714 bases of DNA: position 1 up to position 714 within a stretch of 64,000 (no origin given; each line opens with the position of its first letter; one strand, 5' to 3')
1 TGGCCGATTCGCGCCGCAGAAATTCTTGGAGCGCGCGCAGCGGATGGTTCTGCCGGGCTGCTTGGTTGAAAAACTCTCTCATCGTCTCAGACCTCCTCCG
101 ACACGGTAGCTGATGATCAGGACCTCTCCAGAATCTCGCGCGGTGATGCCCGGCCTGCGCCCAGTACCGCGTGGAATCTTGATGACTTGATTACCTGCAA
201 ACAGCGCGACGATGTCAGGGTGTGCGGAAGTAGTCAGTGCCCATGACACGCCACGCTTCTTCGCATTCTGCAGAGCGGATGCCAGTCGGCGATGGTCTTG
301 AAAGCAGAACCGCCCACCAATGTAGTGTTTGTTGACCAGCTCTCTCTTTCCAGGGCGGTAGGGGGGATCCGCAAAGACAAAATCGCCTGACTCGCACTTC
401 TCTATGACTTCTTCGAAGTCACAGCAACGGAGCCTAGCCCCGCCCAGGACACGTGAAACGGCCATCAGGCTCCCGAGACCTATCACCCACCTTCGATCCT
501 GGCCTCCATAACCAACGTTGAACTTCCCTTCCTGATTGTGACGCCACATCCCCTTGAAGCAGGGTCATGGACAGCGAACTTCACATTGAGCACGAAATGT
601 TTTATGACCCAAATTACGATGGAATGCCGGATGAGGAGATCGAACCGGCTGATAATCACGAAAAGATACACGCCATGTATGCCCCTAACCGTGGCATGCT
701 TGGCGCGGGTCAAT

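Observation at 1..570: Two divergent genes are both decapitated at the same point, a Dam methylase and an S8 peptidase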

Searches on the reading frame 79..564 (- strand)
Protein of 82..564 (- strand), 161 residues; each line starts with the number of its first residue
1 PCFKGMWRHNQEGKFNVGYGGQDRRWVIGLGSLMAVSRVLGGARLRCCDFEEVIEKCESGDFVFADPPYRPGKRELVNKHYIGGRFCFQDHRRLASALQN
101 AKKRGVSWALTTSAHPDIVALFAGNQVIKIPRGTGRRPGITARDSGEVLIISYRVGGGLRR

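Call 5: search_protein_families(library=pfam, proteins=[window:79-549:-], max_evalue=0.01)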
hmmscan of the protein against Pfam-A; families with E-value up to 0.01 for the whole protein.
window:79-549:- (156 aa): 1 family
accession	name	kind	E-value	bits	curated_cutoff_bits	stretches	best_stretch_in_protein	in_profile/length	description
PF02086.21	MethyltransfD12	-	5.2e-10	39.9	22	1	2-119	122-241/253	D12 class N6 adenine-specific DNA methyltransferase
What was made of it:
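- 79..561 (-): Remnant of a Dam-family (D12 class) N6-adenine DNA methyltransferase gene. The C-terminal ~160 codons are present, including DPPY (358-369). The N-terminal ~115 codons, with the FxGxG AdoMet-binding motif, are absent. PF02086 positions 122-241 of 253 (call 5).
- On Dam family DNA-(adenine-N6)-methyltransferase (PF02086 / TIGR00571): The Pfam gathering score is met as a partial match: 39.9 bits against 22 (call 5).
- Checked: The Dam ORF matches Pfam PF02086 at profile positions 122-241 of 253 (call 5).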

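Call 9: find_encoding_contigs(protein=window:79-549:-, flank=10000, max_places=10)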
Protein window:79-549:- (156 aa): no gene with exactly this product is on record in the collection.

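Call 16: find_homologous_proteins(query=window:82-564:-, max_evalue=0.00001)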
Query window:82-564:- (161 aa): 642 proteins with E <= 0.00001 among 700 candidates; the best 120 are listed.
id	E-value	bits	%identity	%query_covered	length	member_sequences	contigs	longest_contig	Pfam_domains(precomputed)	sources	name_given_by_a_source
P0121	1.2e-80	287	81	94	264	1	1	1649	PF02086.22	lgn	-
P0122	1.1e-79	284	78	94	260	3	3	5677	PF02086.22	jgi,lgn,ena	-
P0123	1.2e-79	284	76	99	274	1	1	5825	PF02086.22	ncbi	-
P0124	2.7e-77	276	73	99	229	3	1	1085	PF02086.22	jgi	-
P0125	3.0e-77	276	76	97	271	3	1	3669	PF02086.22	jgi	jgi:DNA adenine methylase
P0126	1.7e-76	274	74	99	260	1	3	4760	PF02086.22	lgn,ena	-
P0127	6.0e-76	272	72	98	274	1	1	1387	PF02086.22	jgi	jgi:DNA adenine methylase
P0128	9.2e-76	271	75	96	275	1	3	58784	PF02086.22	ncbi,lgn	-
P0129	5.4e-75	269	72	99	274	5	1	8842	PF02086.22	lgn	-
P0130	7.8e-75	268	73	94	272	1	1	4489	PF02086.22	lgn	-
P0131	8.8e-74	265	72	94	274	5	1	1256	PF02086.22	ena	-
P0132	1.4e-73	264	74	94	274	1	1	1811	PF02086.22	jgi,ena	-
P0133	1.0e-72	261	71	98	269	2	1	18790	PF02086.22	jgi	-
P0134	6.6e-72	259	72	94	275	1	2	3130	PF02086.22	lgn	-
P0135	9.1e-71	255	69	97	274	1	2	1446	PF02086.22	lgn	-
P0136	2.0e-67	244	68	94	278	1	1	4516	PF02086.22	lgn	-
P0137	3.9e-67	243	67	96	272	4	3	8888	PF02086.22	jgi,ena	-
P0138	2.8e-64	234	65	96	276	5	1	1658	PF02086.22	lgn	-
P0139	3.4e-64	234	64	99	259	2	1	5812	PF02086.22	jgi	-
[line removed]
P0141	2.2e-63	231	61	94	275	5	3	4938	PF02086.22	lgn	-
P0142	1.2e-62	229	62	97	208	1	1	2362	PF02086.22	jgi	jgi:DNA adenine methylase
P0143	1.9e-62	228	64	94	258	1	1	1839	PF02086.22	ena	-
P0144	3.4e-62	227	61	95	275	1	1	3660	PF02086.22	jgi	jgi:DNA adenine methylase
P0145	5.0e-62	226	61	99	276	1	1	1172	PF02086.22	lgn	-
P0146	5.4e-62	226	63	95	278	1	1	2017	PF02086.22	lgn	-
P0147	8.7e-62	226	63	93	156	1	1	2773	PF02086.22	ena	-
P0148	1.3e-61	225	61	94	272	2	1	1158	PF02086.22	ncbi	-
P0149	2.2e-61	224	61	94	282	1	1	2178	PF02086.22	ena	-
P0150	2.8e-61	224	61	94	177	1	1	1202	PF02086.22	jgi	jgi:DNA adenine methylase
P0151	3.5e-61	224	63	94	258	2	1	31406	PF02086.22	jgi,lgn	-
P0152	3.6e-61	224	61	95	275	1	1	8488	PF02086.22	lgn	-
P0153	4.3e-61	223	59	94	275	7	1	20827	PF02086.22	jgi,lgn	jgi:DNA adenine methylase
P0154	4.7e-61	223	62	96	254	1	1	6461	PF02086.22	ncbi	-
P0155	4.9e-61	223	60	96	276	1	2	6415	PF02086.22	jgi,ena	-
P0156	5.0e-61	223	61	95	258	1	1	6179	PF02086.22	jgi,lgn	jgi:DNA adenine methylase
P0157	5.4e-61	223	63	99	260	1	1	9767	PF02086.22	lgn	-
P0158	5.6e-61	223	60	96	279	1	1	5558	PF02086.22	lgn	-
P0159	6.5e-61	223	61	95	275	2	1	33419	PF02086.22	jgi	jgi:DNA adenine methylase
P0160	8.2e-61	223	59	94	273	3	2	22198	PF02086.22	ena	-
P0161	8.4e-61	222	60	95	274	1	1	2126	PF02086.22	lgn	-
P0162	8.8e-61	222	63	95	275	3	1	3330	PF02086.22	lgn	-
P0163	9.9e-61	222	62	94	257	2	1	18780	PF02086.22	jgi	jgi:DNA adenine methylase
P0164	1.4e-60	222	62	93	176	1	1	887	PF02086.22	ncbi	-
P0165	1.4e-60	222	60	99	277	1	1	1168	PF02086.22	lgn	-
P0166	1.4e-60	222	64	95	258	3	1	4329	PF02086.22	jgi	jgi:DNA adenine methylase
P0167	1.7e-60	222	62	94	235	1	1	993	PF02086.22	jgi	jgi:DNA adenine methylase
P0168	1.8e-60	221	60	99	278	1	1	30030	PF02086.22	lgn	-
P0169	2.4e-60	221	61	94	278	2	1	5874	PF02086.22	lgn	-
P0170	6.2e-60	220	60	98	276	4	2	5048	PF02086.22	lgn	-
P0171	7.2e-60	219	59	95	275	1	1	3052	PF02086.22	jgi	jgi:DNA adenine methylase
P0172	9.0e-60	219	60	99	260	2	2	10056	PF02086.22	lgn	-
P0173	1.0e-59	219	58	94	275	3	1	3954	PF02086.22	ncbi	-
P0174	1.0e-59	219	60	99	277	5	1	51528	PF02086.22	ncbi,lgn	ncbi:MAG: DNA adenine methylase [Anaerolineales bacterium]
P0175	1.2e-59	219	61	94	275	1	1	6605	PF02086.22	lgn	-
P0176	1.4e-59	219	58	99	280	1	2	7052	PF02086.22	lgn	-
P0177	1.5e-59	218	60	95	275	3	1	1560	PF02086.22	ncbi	-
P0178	1.8e-59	218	61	97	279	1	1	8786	PF02086.22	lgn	-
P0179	2.0e-59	218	61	94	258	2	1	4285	PF02086.22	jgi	-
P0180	2.2e-59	218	64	94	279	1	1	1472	PF02086.22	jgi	jgi:DNA adenine methylase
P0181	2.3e-59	218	59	99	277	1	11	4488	PF02086.22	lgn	-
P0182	2.8e-59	218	59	95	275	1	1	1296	PF02086.22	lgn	-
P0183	2.9e-59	217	58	99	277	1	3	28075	PF02086.22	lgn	-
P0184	2.9e-59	217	57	98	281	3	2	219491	PF02086.22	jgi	-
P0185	3.1e-59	217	58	99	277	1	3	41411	PF02086.22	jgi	jgi:DNA adenine methylase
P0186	3.9e-59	217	59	94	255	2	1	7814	PF02086.22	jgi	-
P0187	4.0e-59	217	59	94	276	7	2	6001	PF02086.22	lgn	-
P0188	4.5e-59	217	61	94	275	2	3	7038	PF02086.22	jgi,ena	-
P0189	4.6e-59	217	60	99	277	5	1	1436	PF02086.22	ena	-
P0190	4.7e-59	217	60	95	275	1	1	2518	PF02086.22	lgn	-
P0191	4.7e-59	217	62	94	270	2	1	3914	PF02086.22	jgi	-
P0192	5.4e-59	217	59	95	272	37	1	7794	PF02086.22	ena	-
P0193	6.3e-59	216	59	94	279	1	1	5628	PF02086.22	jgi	jgi:DNA adenine methylase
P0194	6.5e-59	216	60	99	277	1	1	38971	PF02086.22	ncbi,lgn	ncbi:MAG: DNA adenine methylase [Anaerolineales bacterium]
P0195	7.2e-59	216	57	96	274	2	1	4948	PF02086.22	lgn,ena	-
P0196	8.4e-59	216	61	96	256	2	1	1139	PF02086.22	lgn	-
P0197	8.8e-59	216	59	94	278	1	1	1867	PF02086.22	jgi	jgi:DNA adenine methylase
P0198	9.5e-59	216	59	98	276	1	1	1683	PF02086.22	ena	-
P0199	1.1e-58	216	61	95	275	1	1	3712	PF02086.22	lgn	-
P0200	1.2e-58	215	60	95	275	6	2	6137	PF02086.22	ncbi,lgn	-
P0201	1.2e-58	215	59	95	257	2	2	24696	PF02086.22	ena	-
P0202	1.3e-58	215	59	94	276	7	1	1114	PF02086.22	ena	-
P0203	1.4e-58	215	59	98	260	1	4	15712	PF02086.22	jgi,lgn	jgi:DNA adenine methylase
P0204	1.5e-58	215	59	99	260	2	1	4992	PF02086.22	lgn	-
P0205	1.7e-58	215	61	94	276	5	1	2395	PF02086.22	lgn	-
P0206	1.7e-58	215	61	94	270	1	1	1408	PF02086.22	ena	-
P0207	2.0e-58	215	59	94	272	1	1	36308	PF02086.22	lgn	-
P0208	2.0e-58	215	60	94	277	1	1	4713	PF02086.22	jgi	-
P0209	2.1e-58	215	58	98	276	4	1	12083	PF02086.22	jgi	jgi:DNA adenine methylase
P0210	2.4e-58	215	57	99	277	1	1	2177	PF02086.22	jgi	jgi:DNA adenine methylase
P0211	2.5e-58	214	61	94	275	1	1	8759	PF02086.22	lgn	-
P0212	2.8e-58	214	58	98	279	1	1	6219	PF02086.22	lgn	-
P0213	3.2e-58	214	60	94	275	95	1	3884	PF02086.22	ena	-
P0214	3.4e-58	214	59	94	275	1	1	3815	PF02086.22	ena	-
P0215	4.8e-58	214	59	94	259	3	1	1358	PF02086.22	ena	-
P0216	5.4e-58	213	59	93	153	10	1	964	PF02086.22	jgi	jgi:DNA adenine methylase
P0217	5.5e-58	213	58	99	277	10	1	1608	PF02086.22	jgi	jgi:DNA adenine methylase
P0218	5.5e-58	213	59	94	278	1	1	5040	PF02086.22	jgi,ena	-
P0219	5.6e-58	213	58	95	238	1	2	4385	PF02086.22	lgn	-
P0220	6.0e-58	213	58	96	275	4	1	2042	PF02086.22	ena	-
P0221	6.2e-58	213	59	94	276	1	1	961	PF02086.22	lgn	-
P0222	7.3e-58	213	59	94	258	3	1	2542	PF02086.22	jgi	-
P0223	7.5e-58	213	57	99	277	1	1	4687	PF02086.22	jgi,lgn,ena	-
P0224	7.5e-58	213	59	94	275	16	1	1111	PF02086.22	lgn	-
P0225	8.2e-58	213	57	99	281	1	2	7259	PF02086.22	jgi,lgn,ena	-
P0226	8.2e-58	213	59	94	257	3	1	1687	PF02086.22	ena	-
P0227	8.9e-58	213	59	96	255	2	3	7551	PF02086.22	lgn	-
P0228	8.9e-58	213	60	94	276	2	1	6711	PF02086.22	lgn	-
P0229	9.0e-58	213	59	94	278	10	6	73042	PF02086.22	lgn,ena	-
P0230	9.1e-58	213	58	99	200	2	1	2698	PF02086.22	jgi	jgi:DNA adenine methylase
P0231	9.7e-58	213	59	95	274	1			PF02086.22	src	-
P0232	1.0e-57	212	59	94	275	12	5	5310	PF02086.22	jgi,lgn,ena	-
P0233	1.1e-57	212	60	99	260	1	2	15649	PF02086.22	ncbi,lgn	-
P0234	1.1e-57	212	59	96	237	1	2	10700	PF02086.22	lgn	-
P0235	1.2e-57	212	59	94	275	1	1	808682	PF02086.22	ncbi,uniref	ncbi:DNA adenine methylase [Rosettibacter firmus]|uniref:DNA adenine methylase n=1 Tax=Rosettibacter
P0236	1.2e-57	212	59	94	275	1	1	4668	PF02086.22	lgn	-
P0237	1.5e-57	212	58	95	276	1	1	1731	PF02086.22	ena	-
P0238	1.5e-57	212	59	98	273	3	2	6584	PF02086.22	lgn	-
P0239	1.5e-57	212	59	94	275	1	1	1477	PF02086.22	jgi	jgi:DNA adenine methylase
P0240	1.6e-57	212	61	96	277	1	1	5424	PF02086.22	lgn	-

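Call 19: find_encoding_contigs(protein=P0128, flank=6000, max_places=4)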
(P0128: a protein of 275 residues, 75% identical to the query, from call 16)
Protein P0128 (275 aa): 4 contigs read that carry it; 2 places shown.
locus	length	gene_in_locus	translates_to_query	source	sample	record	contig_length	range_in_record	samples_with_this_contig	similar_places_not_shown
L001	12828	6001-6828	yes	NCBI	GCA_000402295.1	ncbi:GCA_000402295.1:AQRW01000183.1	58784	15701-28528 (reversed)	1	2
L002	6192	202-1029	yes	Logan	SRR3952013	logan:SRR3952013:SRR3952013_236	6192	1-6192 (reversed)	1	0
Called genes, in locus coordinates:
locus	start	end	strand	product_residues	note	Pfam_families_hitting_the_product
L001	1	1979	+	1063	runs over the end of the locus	PF13091:PLDc_2, PF00270:DEAD (faint), PF04851:ResIII (weak), PF00176:SNF2-rel_dom, PF00271:Helicase_C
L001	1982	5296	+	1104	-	PF20473:MmeI_Mtase (weak), PF07669:Eco57I, PF02384:N6_Mtase (weak), PF12950:TaqI_C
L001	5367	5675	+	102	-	-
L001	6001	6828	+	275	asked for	PF02086:MethyltransfD12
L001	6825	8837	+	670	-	PF01935:DUF87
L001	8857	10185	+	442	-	-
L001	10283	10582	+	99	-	-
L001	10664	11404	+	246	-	-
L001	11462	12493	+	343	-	PF04326:SLFN_AlbA_2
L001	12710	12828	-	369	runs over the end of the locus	PF04313:HSDR_N (faint), PF18899:DUF5655 (weak)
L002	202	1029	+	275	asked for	PF02086:MethyltransfD12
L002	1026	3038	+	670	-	PF01935:DUF87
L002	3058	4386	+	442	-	-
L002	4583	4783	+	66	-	-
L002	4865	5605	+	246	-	-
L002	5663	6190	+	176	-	?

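Call 20: find_encoding_contigs(protein=P0123, flank=6000, max_places=4)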
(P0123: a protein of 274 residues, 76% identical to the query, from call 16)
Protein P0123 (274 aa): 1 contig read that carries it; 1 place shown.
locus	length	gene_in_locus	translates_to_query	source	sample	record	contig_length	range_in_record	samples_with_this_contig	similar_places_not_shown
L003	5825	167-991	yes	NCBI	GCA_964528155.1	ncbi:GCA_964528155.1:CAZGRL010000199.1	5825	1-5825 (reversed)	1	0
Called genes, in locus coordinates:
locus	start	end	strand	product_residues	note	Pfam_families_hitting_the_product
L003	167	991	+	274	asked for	PF02086:MethyltransfD12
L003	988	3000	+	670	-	PF01935:DUF87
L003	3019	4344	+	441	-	-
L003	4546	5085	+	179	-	PF18967:PycTM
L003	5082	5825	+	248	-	?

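Call 28: list_cluster_members(proteins=[P0121, P0122, P0123, P0125, P0126, P0128, P0129, P0133])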
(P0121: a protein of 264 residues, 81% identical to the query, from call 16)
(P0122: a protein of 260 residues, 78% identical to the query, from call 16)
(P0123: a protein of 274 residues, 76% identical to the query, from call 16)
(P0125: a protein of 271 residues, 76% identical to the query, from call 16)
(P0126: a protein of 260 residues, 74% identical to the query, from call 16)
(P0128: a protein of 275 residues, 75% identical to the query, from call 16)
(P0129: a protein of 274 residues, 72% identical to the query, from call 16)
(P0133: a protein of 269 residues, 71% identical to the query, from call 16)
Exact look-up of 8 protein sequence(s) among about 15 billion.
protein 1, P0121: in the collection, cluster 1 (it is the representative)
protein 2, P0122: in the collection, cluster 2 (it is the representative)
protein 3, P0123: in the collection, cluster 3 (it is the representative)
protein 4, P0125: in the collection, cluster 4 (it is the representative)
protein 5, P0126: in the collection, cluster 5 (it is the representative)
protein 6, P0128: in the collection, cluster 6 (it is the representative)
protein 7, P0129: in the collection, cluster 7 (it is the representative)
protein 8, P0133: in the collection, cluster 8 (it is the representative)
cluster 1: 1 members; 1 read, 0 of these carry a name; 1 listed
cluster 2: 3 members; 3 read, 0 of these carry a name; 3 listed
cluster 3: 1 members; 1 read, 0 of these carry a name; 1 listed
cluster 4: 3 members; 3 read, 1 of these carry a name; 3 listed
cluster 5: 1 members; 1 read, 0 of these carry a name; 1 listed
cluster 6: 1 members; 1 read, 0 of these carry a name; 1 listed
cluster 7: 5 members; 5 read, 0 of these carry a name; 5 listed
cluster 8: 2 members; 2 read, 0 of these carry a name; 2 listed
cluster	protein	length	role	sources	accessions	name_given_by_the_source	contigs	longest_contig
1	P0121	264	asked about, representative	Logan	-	-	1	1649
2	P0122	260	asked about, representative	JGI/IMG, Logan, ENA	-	-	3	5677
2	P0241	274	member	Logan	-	-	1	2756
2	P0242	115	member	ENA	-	-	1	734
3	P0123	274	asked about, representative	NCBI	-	-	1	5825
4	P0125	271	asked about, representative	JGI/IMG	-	DNA adenine methylase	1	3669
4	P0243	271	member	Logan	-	-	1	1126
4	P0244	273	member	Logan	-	-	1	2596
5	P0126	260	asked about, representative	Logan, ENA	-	-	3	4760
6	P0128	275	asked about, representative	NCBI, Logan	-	-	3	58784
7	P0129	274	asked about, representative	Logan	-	-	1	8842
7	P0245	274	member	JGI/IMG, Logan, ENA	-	-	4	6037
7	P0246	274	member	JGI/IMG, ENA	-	-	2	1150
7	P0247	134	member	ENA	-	-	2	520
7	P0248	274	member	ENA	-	-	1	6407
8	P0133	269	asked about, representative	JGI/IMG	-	-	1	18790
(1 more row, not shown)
